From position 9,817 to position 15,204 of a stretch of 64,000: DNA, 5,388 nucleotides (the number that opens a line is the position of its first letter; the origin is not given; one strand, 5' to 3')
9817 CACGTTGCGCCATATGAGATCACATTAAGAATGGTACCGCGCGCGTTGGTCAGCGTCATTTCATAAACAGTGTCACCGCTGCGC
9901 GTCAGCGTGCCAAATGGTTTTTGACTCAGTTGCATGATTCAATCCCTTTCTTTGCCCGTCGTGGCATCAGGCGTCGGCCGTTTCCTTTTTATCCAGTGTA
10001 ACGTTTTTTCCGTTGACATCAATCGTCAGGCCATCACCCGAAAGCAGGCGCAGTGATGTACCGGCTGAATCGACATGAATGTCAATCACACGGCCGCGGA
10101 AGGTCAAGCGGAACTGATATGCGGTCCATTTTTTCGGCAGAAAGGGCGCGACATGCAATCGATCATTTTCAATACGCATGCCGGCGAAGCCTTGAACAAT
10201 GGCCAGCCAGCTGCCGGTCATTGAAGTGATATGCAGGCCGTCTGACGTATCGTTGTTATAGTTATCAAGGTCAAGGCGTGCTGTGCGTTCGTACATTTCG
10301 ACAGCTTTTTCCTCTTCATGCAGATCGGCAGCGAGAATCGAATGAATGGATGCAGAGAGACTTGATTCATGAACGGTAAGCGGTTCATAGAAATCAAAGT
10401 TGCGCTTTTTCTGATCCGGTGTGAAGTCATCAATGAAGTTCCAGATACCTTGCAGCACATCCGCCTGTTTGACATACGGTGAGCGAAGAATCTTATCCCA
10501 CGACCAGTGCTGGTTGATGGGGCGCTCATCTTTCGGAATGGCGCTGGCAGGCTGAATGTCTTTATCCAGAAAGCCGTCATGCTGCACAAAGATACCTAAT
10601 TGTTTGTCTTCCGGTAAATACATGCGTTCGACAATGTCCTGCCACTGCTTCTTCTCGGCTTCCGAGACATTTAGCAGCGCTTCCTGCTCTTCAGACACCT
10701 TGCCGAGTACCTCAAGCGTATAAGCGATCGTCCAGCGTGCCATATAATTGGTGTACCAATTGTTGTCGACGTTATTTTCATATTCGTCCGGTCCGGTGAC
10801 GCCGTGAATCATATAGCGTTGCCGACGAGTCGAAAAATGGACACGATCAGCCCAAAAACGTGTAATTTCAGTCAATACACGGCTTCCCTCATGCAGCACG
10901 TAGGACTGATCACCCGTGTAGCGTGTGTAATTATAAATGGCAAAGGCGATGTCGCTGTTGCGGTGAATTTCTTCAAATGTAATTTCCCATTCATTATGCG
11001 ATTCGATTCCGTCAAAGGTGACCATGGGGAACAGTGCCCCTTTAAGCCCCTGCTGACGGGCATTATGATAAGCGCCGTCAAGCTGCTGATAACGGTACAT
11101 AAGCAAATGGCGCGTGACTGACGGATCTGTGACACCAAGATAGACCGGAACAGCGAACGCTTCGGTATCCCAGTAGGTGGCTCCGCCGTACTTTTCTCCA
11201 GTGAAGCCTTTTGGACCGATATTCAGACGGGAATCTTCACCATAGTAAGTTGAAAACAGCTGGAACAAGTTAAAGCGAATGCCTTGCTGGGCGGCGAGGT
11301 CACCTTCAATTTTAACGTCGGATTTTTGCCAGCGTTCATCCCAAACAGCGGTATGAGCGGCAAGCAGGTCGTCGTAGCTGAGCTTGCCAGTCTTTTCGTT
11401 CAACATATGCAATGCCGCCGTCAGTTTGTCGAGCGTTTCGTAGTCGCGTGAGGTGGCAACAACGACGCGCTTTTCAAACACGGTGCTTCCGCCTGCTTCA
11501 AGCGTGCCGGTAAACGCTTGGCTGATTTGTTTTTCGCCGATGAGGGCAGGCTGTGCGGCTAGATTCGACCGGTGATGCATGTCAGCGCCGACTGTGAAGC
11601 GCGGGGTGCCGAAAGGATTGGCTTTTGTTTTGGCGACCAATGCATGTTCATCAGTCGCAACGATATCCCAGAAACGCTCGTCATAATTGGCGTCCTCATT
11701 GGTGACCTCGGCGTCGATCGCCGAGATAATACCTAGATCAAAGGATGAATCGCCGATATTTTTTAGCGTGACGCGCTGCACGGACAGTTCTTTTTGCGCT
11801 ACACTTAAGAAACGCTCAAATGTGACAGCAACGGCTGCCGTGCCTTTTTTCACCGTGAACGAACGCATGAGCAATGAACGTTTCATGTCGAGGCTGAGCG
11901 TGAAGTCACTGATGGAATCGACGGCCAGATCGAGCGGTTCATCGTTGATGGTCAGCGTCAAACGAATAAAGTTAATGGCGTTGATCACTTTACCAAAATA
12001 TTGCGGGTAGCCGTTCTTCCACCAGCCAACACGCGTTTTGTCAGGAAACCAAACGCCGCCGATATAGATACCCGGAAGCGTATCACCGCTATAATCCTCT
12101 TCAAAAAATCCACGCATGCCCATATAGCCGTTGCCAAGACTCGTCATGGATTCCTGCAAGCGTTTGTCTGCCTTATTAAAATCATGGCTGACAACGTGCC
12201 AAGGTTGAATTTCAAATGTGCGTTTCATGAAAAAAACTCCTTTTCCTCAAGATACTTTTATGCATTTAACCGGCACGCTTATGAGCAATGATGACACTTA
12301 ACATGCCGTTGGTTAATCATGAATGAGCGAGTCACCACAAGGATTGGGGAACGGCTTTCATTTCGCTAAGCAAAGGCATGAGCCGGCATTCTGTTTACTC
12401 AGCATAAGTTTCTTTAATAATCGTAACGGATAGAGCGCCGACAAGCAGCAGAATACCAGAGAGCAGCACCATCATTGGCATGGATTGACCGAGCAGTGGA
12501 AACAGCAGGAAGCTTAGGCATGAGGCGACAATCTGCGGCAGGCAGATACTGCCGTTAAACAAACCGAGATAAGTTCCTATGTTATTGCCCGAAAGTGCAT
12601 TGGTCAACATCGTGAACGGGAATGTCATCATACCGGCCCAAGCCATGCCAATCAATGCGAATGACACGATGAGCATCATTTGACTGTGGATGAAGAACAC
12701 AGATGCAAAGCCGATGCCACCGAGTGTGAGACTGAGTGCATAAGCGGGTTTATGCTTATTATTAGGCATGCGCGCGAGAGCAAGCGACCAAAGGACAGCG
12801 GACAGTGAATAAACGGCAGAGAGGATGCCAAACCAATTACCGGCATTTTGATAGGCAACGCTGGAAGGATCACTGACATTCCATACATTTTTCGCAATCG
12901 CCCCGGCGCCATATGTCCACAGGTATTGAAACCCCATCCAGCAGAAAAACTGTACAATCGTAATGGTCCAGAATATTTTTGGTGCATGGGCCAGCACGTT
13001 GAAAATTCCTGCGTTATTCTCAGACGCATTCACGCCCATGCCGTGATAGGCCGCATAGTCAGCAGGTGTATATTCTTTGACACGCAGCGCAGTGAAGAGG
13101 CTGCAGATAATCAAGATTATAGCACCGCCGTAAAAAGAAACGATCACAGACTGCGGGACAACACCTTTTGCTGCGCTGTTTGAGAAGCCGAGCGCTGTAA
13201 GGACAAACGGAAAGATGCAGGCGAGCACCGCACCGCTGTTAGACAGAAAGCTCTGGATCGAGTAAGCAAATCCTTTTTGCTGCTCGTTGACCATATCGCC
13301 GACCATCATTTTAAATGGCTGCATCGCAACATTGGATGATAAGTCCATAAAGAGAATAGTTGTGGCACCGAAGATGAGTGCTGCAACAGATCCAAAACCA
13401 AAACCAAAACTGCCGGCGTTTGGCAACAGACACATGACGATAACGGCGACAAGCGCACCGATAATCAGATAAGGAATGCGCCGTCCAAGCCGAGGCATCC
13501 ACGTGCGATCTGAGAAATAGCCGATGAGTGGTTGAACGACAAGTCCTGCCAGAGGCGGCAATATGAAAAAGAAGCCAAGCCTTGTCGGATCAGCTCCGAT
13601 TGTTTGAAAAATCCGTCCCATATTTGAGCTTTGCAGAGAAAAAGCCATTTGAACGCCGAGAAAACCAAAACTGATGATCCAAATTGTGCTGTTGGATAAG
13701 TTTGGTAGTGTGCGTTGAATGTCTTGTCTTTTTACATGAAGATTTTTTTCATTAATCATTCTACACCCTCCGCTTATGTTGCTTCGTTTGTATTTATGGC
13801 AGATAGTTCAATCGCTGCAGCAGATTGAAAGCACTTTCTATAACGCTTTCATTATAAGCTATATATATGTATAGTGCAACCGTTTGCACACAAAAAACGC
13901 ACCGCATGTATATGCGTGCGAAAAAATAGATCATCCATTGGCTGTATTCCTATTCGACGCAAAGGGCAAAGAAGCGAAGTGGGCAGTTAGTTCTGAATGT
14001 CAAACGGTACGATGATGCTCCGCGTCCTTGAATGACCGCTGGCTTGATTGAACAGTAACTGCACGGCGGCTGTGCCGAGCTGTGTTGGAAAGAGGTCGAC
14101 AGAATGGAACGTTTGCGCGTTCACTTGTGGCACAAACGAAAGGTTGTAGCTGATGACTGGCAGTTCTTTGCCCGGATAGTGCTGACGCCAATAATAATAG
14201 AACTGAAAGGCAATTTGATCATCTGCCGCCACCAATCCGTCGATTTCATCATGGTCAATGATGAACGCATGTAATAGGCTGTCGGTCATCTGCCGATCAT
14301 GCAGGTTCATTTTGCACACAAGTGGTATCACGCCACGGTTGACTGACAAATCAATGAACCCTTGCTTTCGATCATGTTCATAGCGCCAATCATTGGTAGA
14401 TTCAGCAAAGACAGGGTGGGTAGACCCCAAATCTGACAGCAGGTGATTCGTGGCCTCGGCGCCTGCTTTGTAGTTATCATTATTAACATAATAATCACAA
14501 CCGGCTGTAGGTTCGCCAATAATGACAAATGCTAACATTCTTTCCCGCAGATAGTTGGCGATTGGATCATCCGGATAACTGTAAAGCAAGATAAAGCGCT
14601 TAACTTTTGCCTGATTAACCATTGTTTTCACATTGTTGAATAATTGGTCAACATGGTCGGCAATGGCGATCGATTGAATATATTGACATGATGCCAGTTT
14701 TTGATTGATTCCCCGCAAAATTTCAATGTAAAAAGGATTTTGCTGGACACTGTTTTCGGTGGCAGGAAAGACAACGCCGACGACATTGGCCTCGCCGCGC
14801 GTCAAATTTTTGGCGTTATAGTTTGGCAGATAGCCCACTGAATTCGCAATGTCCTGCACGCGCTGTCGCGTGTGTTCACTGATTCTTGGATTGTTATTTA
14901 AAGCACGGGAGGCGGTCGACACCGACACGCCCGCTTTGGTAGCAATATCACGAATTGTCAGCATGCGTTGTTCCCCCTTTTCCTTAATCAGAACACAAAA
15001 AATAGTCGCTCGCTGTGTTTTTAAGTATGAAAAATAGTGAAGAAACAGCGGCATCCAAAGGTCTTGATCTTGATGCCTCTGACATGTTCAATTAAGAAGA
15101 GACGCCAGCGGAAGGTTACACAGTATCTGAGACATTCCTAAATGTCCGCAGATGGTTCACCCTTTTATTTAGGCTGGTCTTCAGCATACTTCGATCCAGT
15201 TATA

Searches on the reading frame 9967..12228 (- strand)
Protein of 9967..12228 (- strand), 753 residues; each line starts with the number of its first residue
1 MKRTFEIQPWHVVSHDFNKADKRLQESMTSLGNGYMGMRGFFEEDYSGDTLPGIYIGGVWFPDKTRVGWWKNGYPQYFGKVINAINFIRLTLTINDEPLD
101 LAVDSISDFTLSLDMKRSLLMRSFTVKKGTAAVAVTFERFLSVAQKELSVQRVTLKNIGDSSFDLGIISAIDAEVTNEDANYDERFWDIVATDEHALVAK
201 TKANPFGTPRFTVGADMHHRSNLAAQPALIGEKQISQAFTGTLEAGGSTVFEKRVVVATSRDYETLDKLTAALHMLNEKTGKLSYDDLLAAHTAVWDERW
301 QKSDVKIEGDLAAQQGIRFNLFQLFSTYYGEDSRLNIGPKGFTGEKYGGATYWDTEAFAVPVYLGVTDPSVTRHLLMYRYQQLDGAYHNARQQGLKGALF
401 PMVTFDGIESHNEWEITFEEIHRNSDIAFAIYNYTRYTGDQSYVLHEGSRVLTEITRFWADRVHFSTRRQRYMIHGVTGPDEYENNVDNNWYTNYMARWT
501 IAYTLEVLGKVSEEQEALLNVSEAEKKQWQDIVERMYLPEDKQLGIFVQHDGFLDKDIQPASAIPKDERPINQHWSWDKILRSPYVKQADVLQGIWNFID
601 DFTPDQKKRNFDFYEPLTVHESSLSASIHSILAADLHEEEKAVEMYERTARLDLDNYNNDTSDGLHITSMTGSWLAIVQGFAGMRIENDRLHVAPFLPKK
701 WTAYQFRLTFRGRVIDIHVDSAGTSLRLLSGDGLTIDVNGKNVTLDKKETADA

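Call 55: search_protein_families(library=pfam, proteins=[window:9967-12228:-])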
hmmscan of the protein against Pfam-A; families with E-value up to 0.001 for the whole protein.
window:9967-12228:- (753 aa): 3 families
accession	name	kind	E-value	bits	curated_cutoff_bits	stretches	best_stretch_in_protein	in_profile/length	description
PF03632.21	Glyco_hydro_65m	-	4.6e-145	483.7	27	1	318-674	1-370/371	Glycosyl hydrolase family 65 central catalytic domain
PF03636.21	Glyco_hydro_65N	-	2.7e-61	207.7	26.6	1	14-261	2-233/233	Glycosyl hydrolase family 65, N-terminal domain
PF03633.20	Glyco_hydro_65C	-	3.7e-21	75.1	22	1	684-745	1-62/62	Glycosyl hydrolase family 65, C-terminal domain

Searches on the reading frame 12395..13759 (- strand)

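Call 55: search_protein_families(library=pfam, proteins=[window:12395-13759:-])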
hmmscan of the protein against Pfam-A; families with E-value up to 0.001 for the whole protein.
window:12395-13759:- (454 aa): 1 family
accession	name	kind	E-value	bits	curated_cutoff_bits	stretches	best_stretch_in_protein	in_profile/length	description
PF07690.21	MFS_1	-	3.2e-18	66.2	33.4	1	30-412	2-346/347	Major Facilitator Superfamily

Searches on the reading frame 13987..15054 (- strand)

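Call 55: search_protein_families(library=pfam, proteins=[window:13987-15054:-])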
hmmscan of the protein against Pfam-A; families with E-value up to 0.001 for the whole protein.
window:13987-15054:- (355 aa): 4 families
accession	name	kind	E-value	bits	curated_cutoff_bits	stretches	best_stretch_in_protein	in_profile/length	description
PF00356.27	LacI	-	2.3e-18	66.1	27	1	33-78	1-46/46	Bacterial regulatory proteins, lacI family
PF00532.27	Peripla_BP_1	-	8.1e-09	35.8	22.2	1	91-283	3-195/281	Periplasmic binding proteins and sugar binding domain of LacI family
PF13407.12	Peripla_BP_4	-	5.5e-06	26.5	35.1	1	181-340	90-256/258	Periplasmic binding protein domain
PF13377.12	Peripla_BP_3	-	7.3e-05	23.3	26.5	1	206-343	4-150/167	Periplasmic binding protein-like domain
